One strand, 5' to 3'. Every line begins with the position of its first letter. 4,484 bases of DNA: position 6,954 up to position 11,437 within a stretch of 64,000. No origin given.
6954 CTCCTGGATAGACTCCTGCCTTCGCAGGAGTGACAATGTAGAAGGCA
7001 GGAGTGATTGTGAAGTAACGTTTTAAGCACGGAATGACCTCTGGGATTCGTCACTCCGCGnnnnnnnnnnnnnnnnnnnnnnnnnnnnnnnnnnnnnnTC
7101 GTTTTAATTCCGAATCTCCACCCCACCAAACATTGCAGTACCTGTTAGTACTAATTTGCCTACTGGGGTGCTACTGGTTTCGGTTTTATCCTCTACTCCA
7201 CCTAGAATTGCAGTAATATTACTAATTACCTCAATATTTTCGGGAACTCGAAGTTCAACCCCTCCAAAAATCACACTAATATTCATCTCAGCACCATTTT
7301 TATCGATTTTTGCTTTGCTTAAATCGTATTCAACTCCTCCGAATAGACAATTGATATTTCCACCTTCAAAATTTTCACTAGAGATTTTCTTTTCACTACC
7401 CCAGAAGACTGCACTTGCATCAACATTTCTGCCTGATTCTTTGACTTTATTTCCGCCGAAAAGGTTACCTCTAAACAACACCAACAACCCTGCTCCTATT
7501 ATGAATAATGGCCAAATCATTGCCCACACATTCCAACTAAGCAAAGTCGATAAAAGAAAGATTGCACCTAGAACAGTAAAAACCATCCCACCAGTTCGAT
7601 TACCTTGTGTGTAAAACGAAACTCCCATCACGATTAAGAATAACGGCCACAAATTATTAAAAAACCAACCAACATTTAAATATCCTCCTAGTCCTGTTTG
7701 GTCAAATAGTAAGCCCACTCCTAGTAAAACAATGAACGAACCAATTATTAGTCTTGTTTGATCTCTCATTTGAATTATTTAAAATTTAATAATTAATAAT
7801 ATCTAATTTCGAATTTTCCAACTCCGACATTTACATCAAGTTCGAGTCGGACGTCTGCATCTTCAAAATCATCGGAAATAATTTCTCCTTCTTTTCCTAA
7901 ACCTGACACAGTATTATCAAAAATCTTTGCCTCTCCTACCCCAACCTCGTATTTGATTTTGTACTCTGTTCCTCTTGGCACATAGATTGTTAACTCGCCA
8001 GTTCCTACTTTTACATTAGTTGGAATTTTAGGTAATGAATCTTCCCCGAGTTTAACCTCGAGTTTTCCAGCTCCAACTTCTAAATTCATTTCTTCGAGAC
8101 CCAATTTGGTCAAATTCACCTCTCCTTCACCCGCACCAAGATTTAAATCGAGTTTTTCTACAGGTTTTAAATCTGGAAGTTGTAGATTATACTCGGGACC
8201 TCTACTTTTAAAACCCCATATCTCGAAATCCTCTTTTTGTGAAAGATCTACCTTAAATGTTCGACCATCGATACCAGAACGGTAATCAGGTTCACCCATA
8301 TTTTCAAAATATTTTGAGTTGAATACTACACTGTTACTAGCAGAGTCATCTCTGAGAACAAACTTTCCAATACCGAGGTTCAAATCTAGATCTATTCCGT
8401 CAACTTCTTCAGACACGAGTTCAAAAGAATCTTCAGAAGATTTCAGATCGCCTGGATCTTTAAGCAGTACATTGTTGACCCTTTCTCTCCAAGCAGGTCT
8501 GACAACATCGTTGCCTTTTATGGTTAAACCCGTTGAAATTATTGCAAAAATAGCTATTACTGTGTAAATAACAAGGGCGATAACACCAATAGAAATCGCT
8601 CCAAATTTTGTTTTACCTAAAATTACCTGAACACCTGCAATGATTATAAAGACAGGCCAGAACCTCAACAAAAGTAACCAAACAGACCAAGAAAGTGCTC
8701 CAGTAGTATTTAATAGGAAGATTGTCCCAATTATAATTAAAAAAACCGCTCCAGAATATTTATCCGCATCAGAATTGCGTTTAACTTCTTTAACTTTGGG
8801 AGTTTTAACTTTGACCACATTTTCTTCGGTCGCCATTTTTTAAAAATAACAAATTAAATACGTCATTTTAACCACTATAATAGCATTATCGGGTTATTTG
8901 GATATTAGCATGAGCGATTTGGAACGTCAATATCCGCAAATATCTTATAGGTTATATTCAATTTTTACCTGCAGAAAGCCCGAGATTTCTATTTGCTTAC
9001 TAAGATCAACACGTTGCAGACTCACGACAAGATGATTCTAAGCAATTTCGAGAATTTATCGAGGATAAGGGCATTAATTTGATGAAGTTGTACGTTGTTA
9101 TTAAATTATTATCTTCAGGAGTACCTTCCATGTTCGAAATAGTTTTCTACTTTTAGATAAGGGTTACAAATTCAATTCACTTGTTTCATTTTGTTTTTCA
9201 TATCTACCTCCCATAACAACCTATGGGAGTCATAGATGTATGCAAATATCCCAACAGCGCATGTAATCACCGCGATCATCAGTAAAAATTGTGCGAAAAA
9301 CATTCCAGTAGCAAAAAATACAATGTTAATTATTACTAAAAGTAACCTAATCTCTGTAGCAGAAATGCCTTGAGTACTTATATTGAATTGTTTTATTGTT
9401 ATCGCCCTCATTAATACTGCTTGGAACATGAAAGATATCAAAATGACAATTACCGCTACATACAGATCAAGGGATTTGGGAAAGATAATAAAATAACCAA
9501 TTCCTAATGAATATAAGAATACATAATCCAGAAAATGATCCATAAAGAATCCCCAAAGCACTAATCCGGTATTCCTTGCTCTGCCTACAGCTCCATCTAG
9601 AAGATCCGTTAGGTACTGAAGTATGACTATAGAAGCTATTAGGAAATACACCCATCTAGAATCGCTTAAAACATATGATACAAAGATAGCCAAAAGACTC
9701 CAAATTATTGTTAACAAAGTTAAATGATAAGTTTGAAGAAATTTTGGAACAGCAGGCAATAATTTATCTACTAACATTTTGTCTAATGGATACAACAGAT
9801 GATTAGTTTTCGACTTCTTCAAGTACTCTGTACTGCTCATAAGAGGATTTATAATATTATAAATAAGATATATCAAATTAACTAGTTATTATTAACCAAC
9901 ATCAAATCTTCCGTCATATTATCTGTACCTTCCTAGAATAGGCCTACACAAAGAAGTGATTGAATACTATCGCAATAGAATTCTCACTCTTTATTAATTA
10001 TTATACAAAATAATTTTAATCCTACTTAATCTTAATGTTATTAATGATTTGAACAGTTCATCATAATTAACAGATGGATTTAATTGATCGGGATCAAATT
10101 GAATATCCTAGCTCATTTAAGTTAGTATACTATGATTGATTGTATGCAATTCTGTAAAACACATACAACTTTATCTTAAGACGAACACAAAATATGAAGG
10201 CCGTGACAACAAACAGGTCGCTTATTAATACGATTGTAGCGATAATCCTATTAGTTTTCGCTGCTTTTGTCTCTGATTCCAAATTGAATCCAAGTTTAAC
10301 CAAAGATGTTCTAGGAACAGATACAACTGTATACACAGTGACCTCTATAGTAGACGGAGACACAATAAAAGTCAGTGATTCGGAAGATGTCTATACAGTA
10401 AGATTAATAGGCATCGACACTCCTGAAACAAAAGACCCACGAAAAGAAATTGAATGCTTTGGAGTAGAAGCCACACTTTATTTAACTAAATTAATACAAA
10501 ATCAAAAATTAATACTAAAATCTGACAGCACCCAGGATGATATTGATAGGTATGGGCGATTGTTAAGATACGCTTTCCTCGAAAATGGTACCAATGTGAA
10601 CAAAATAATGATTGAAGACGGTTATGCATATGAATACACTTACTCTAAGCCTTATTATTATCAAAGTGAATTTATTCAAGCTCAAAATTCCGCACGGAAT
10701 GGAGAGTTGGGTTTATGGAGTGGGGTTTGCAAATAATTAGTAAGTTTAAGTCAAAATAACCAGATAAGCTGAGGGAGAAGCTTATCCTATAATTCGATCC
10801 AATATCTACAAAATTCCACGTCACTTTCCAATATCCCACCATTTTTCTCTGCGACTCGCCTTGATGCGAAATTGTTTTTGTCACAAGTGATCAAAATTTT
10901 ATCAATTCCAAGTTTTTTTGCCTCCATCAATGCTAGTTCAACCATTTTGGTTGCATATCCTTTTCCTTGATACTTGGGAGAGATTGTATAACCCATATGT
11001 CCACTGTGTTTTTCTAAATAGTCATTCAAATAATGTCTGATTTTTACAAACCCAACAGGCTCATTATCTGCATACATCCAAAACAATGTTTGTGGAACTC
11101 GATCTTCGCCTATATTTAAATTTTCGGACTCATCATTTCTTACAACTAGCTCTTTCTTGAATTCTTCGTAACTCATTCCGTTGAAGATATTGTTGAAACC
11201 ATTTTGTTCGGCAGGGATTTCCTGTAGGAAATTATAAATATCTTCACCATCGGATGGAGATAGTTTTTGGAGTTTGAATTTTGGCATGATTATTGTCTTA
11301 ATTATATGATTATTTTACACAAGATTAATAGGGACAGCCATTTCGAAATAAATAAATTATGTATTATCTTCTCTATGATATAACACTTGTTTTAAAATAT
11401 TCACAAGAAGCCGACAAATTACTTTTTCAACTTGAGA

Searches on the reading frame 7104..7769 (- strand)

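Call 15: search_protein_families(library=pfam, proteins=[window:7104-7769:-], max_evalue=0.001)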
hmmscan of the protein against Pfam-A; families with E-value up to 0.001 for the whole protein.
window:7104-7769:- (221 aa): 3 families
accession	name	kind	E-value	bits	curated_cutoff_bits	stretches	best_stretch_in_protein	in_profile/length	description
PF22570.1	LiaF-TM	-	4.7e-13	50.2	27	1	8-102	1-95/98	LiaF transmembrane domain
PF18917.5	LiaI-LiaF-like_TM1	-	6.6e-10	39.4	27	1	59-98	2-42/42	LiaI-LiaF-like transmembrane region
PF09922.15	LiaF-like_C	-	5.6e-08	33.1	29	1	134-196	14-76/114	Cell wall-active antibiotics response LiaF, C-terminal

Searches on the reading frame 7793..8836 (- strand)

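Call 15: search_protein_families(library=pfam, proteins=[window:7793-8836:-], max_evalue=0.001)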
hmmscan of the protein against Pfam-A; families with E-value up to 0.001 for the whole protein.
window:7793-8836:- (347 aa): 3 families
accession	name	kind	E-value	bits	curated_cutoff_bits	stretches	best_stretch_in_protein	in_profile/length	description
PF09922.15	LiaF-like_C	-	1.5e-09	38.2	29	1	246-344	13-114/114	Cell wall-active antibiotics response LiaF, C-terminal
PF18917.5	LiaI-LiaF-like_TM1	-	3.4e-08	33.9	27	1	29-71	3-41/42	LiaI-LiaF-like transmembrane region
PF22570.1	LiaF-TM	-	7.9e-05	23.9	27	1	30-99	3-72/98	LiaF transmembrane domain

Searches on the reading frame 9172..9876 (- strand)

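Call 15: search_protein_families(library=pfam, proteins=[window:9172-9876:-], max_evalue=0.001)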
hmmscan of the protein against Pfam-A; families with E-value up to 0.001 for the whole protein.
window:9172-9876:- (234 aa): 1 family
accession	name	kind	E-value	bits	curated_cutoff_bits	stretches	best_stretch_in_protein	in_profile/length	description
PF01066.26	CDP-OH_P_transf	-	1.3e-06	29.3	22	1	52-206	7-150/152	CDP-alcohol phosphatidyltransferase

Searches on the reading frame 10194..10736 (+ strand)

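Call 15: search_protein_families(library=pfam, proteins=[window:10194-10736:+], max_evalue=0.001)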
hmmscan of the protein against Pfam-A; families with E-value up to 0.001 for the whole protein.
window:10194-10736:+ (180 aa): 1 family
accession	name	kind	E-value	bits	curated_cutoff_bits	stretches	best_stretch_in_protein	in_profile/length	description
PF00565.23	SNase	-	5.8e-24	85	21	1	68-176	1-106/107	Staphylococcal nuclease homologue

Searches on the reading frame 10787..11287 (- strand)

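Call 15: search_protein_families(library=pfam, proteins=[window:10787-11287:-], max_evalue=0.001)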
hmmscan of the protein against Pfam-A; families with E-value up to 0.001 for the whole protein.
window:10787-11287:- (166 aa): 5 families
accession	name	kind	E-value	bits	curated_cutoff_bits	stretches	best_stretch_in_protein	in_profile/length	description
PF13302.13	Acetyltransf_3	-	5.3e-16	60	25.4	1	61-150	47-136/138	Acetyltransferase (GNAT) domain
PF00583.31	Acetyltransf_1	-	3e-15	56.9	20.7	1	61-150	25-115/116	Acetyltransferase (GNAT) family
PF13508.13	Acetyltransf_7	-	4.5e-08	33.8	27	1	68-149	4-80/84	Acetyltransferase (GNAT) domain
PF13673.13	Acetyltransf_10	-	3.3e-05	24.3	23.6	1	41-141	11-98/128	Acetyltransferase (GNAT) domain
PF14542.12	Acetyltransf_CG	-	0.00045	20.7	30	0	102-135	32-64/80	GCN5-related N-acetyl-transferase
